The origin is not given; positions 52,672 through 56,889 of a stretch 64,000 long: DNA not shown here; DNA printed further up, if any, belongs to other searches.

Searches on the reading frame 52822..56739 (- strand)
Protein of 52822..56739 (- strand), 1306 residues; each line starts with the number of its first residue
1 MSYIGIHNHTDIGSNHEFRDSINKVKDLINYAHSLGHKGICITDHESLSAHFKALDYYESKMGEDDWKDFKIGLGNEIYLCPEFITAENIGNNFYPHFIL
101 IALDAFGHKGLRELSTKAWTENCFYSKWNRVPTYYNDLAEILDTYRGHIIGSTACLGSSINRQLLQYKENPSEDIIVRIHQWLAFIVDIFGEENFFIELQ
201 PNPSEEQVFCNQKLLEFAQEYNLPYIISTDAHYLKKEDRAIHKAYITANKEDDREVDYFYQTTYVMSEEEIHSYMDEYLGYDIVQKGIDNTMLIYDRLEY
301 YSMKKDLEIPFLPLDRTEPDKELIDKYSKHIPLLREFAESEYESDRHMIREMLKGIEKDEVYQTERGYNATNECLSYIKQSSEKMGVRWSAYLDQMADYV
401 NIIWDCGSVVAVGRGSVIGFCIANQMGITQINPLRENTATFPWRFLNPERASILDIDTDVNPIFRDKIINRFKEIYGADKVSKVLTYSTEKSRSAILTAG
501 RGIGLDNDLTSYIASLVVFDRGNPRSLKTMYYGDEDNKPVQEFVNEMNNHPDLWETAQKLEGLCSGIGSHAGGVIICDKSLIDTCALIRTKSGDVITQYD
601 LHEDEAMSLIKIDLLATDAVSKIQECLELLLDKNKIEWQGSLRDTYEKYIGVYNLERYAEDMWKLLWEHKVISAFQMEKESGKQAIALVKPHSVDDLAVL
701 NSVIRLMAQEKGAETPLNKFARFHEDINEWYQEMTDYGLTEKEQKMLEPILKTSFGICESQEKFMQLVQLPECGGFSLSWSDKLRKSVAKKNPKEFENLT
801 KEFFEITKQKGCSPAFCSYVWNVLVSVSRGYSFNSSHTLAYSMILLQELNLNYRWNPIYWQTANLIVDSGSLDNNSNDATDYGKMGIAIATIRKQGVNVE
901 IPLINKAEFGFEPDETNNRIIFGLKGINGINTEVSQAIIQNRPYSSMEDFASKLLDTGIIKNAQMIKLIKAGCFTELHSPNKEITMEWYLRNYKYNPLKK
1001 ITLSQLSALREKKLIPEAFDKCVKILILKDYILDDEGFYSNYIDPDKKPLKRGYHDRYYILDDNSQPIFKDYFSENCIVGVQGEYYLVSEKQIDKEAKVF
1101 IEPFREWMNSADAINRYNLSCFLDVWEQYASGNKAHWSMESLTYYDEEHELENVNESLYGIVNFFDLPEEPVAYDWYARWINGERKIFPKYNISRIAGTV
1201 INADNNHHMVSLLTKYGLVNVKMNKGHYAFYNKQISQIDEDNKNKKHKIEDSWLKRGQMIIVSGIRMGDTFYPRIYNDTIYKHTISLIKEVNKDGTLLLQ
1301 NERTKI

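Call 42: search_protein_families(library=phrogs, proteins=[window:52822-56739:-], max_evalue=0.00001)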
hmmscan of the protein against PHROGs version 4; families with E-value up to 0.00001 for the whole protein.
window:52822-56739:- (1306 aa): 6 families
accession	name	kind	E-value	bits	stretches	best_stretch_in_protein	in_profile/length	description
phrog_405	-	DNA, RNA and nucleotide metabolism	5.7e-219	730.9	1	1-1291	42-1094/1190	DNA polymerase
phrog_12219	-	DNA, RNA and nucleotide metabolism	9.8e-176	587.4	1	454-1297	2-819/823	DNA polymerase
phrog_20695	-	DNA, RNA and nucleotide metabolism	3.7e-107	359.9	1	846-1304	1-439/440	DNA binding protein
phrog_7513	-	unknown function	4.6e-96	323.5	1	1-453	9-451/461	-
phrog_21652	-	DNA, RNA and nucleotide metabolism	1.4e-95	321.7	1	418-836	38-454/476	DNA polymerase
phrog_11165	-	DNA, RNA and nucleotide metabolism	1e-48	167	1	389-949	56-586/782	DNA polymerase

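Call 47: search_protein_families(library=pfam, proteins=[window:52822-56739:-], max_evalue=0.001)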
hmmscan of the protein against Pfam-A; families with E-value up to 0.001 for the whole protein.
window:52822-56739:- (1306 aa): 4 families
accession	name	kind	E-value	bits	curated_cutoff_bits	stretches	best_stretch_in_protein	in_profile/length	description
PF07733.18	DNA_pol3_alpha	-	3.5e-46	158.4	23.9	1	389-616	39-260/260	Bacterial DNA polymerase III alpha NTPase domain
PF02811.25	PHP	-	2e-20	74.2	26.4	1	14-201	6-163/164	PHP domain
PF17657.6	DNA_pol3_finger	-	4.9e-18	65.5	22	1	644-811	14-166/166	Bacterial DNA polymerase III alpha subunit finger domain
PF14579.12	HHH_6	-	2.2e-14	53.9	25.6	1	896-981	1-87/90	Helix-hairpin-helix motif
